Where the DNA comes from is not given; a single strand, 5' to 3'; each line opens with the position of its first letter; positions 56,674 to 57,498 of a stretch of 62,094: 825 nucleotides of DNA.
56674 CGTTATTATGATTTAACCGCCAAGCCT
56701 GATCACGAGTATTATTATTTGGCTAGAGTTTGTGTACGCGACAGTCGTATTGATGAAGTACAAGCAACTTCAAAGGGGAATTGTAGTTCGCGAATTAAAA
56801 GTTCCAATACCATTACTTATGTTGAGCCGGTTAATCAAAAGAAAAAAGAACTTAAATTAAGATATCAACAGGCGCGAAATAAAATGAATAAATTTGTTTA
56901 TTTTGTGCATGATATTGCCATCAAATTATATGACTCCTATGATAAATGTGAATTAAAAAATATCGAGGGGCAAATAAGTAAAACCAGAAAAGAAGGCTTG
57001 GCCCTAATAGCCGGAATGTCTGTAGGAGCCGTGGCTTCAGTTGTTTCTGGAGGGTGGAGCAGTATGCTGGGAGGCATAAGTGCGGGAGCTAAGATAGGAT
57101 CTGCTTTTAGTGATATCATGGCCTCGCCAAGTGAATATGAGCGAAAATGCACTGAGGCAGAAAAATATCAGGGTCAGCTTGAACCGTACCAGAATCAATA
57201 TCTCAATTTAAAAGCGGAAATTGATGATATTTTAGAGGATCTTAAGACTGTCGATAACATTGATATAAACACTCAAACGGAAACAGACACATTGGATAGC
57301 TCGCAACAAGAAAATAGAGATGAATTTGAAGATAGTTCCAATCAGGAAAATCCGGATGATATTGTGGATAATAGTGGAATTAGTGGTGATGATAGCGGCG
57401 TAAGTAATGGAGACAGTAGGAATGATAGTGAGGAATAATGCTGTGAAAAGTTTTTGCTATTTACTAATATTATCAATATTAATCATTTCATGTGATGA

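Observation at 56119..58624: Paralogous lipoprotein family: Cys-patterned beta-rich head, coiled coil, glycine-zipper hydrophobic segment, second Cys, helix, acidic tail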

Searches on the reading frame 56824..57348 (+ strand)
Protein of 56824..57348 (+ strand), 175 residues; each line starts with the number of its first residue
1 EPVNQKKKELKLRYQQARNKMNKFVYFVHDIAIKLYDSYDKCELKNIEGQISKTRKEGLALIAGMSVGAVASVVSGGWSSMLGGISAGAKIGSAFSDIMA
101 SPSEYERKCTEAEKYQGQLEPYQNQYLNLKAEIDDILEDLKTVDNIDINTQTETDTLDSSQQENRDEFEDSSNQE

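Call 66: predict_structure(alignment_id=A10)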
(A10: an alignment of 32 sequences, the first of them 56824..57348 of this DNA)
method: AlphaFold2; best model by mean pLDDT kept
length: 175 residues; sequences in the alignment: 32
mean_pLDDT: 82.5   pTM: 0.61
mean pLDDT of the five models: 82.5, 78.4, 77.1, 76.3, 75.2
residues with pLDDT >= 90: 71; 70-90: 58; 50-70: 46; < 50: 0
segments of 3 or more residues with pLDDT < 50: none
pLDDT, mean of each block of 10 residues (from residue 1): 95 96 87 86 86 74 62 60 59 63 71 87 88 96 97 96 96 90
secondary structure, 60 per line:
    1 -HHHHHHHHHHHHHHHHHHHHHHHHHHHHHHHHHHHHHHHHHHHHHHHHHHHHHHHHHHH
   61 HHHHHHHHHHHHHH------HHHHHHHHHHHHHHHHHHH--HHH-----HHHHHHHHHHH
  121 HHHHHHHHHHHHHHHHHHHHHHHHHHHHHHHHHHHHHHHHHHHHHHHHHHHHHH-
elements in order: H2-74 H81-99 H110-174

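Call 68: fold_search(model_id=the predicted structure, library=pdb)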
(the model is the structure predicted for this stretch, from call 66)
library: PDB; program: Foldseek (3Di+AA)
matches with E <= 10: 315; with E <= 0.001: 0
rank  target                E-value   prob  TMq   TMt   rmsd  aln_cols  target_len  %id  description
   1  6ixe                  2.6e-01  0.93  0.44  0.37  17.8       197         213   12  Crystal structure of SeMet apo SH3BP5 (I41) (released 2019-03-20)
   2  9qwr_B                3.1e-01  0.35  0.28  0.28  38.7       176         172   14  MIC60 helical bundle dimer (released 2026-02-25)
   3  6ixg_B                3.8e-01  0.89  0.44  0.36  19.8       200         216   13  Crystal structure of native apo SH3BP5 (P41) (released 2019-03-20)
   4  6ewy                  4.1e-01  0.66  0.38  0.33   8.3       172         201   16  RipA Peptidoglycan hydrolase (Rv1477, Mycobacterium tuberculosis) N-terminal domain (released 2018-05-02)
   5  6ixf_A                4.5e-01  0.25  0.24  0.20  15.0       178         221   13  Crystal structure of SeMet apo SH3BP5 (P41) (released 2019-03-20)
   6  6ixg_A                5.1e-01  0.82  0.44  0.35  18.0       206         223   13  Crystal structure of native apo SH3BP5 (P41) (released 2019-03-20)
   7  9qwr_A                5.1e-01  0.28  0.25  0.27  35.9       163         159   13  MIC60 helical bundle dimer (released 2026-02-25)
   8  6h2f_J                5.4e-01  0.51  0.33  0.19   9.8       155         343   16  Structure of the pre-pore AhlB of the tripartite alpha-pore forming toxin, AHL, from Aeromonas hydrophila. (released 2019-07-10)
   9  6djl_B                5.4e-01  0.28  0.24  0.20  16.4       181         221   12  Crystal structure of the Rab11 GEF SH3BP5 bound to nucleotide free Rab11A (released 2018-09-26)
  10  6ixv_A                5.7e-01  0.87  0.47  0.37  21.0       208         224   12  Crystal structure of SH3BP5-Rab11a (released 2019-03-20)
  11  5fi4_B                6.0e-01  0.63  0.36  0.28   9.2       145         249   10  Discovery of imidazo[1,2-a]-pyridine inhibitors of pan-PI3 kinases that are efficacious in a mouse xenograft model (released 2016-02-03)
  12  9hmx_A                6.0e-01  0.51  0.35  0.34   8.1       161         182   15  Structure of SteB-RipA complex from Mycobacterium tuberculosis (released 2025-07-30)
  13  8i4v_B                6.3e-01  0.33  0.27  0.20  10.2       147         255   12  Cryo-EM structure of 5-subunit Smc5/6 arm region (released 2024-06-26)
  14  6grj_F                6.7e-01  0.54  0.35  0.22   9.9       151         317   14  Structure of the AhlB pore of the tripartite alpha-pore forming toxin, AHL, from Aeromonas hydrophila. (released 2019-07-03)
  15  6grj_I                6.7e-01  0.51  0.34  0.21   9.9       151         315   14  Structure of the AhlB pore of the tripartite alpha-pore forming toxin, AHL, from Aeromonas hydrophila. (released 2019-07-03)
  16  8jia_E                7.1e-01  0.38  0.31  0.21  11.6       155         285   12  Cryo-EM structure of Mycobacterium tuberculosis ATP bound FtsE(E165Q)X/RipC complex in peptidisc (released 2023-10-04)
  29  8idc_E                9.9e-01  0.84  0.51  0.32   7.6       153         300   13  Cryo-EM structure of Mycobacterium tuberculosis FtsEX/RipC complex in peptidisc (released 2023-10-04)
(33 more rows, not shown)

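Call 88: fold_search(model_id=the predicted structure, library=viral)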
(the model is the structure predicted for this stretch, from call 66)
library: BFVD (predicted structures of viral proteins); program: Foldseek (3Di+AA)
matches with E <= 10: 456; with E <= 0.001: 0
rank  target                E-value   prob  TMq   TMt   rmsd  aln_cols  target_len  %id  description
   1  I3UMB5                9.8e-02  0.75  0.29  0.14  11.1       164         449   11  Rad50/SbcC-type AAA domain-containing protein [Colwellia phage 9A]
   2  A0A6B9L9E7            3.0e-01  0.60  0.32  0.17  10.6       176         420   14  AAA family ATPase [Flavobacterium phage vB_FspM_pippi8-1]
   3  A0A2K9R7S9            3.4e-01  0.35  0.25  0.28  17.3       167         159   14  (no name in the UniProt tables at hand)
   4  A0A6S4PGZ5            3.6e-01  0.89  0.45  0.16   6.4       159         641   14  T10G3.5 [uncultured phage_MedDCM-OCT-S39-C11]
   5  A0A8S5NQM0            4.2e-01  0.41  0.32  0.20  10.1       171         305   15  Uncharacterized protein [Myoviridae sp. ctagO6]
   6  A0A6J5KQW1            4.4e-01  0.90  0.44  0.41   7.0       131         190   20  Internal virion protein B [uncultured Caudovirales phage]
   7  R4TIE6                4.4e-01  0.69  0.39  0.34   8.7       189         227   16  (no name in the UniProt tables at hand)
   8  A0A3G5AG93            4.4e-01  0.20  0.18  0.25  17.7       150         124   15  Uncharacterized protein [Hyperionvirus sp.]
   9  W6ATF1                4.7e-01  0.90  0.47  0.25   7.1       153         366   13  (no name in the UniProt tables at hand)
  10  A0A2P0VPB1            4.7e-01  0.72  0.38  0.33   9.7       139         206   16  Uncharacterized protein [Tetraselmis virus 1]
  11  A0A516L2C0            5.3e-01  0.69  0.36  0.25   6.6       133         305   10  (no name in the UniProt tables at hand)
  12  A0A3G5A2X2            5.3e-01  0.30  0.29  0.07  10.4       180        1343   12  DNA repair exonuclease [Harvfovirus sp.]
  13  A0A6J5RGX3            5.6e-01  0.30  0.25  0.11  15.0       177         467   12  AAA domain containing protein [uncultured Caudovirales phage]
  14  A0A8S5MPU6            5.6e-01  0.21  0.26  0.12  16.4       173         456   17  Spore cortex-lytic enzyme [Podoviridae sp. ctoqT5]
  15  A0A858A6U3            5.9e-01  0.72  0.38  0.11  25.9       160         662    9  MC018L [Molluscum contagiosum virus]
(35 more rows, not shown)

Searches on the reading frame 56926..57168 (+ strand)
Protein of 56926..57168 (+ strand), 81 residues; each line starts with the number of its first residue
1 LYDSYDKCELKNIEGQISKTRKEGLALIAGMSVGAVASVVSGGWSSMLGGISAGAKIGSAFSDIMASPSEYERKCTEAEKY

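Call 82: search_solved_structures(query=A13, max_evalue=10)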
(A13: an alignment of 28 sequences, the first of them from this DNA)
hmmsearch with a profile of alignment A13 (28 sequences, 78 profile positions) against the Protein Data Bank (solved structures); distinct sequences matched with E-value up to 10: 23.
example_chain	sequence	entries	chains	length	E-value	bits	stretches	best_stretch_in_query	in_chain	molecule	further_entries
3npu_A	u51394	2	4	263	0.054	16.8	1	30-64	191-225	deoxyribose phosphate aldolase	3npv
1jcj_A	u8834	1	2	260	0.059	16.7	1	30-64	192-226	DEOXYRIBOSE-PHOSPHATE ALDOLASE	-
9fd7_A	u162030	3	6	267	0.075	16.4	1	30-64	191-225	Deoxyribose-phosphate aldolase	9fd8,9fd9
3npx_A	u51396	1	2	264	0.091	16.1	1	30-64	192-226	deoxyribose phosphate aldolase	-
3npw_A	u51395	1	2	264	0.093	16.1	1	30-64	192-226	deoxyribose phosphate aldolase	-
9uas_F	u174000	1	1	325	0.099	16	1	7-47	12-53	PsaF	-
9vfj_F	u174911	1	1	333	0.12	15.7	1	7-47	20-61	Photosystem I reaction center subunit III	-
3nq8_A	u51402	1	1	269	0.15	15.4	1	30-64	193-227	deoxyribose phosphate aldolase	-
8fmd_A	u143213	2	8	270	0.16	15.3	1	30-64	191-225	Kemp Eliminase KE70-core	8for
3nr0_A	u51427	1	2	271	0.17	15.2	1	30-64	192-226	deoxyribose phosphate aldolase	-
3q2d_A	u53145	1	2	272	0.17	15.2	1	30-64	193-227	Deoxyribose phosphate aldolase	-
3nq2_A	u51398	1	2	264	0.17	15.2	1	30-64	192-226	deoxyribose phosphate aldolase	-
7p75_AAA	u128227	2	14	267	0.19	15.1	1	30-64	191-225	Deoxyribose-phosphate aldolase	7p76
3nqv_A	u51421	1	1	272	0.2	15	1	30-64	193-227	deoxyribose phosphate aldolase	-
4jgk_A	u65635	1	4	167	0.29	14.5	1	11-40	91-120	evolved variant of a designed serine hydrolase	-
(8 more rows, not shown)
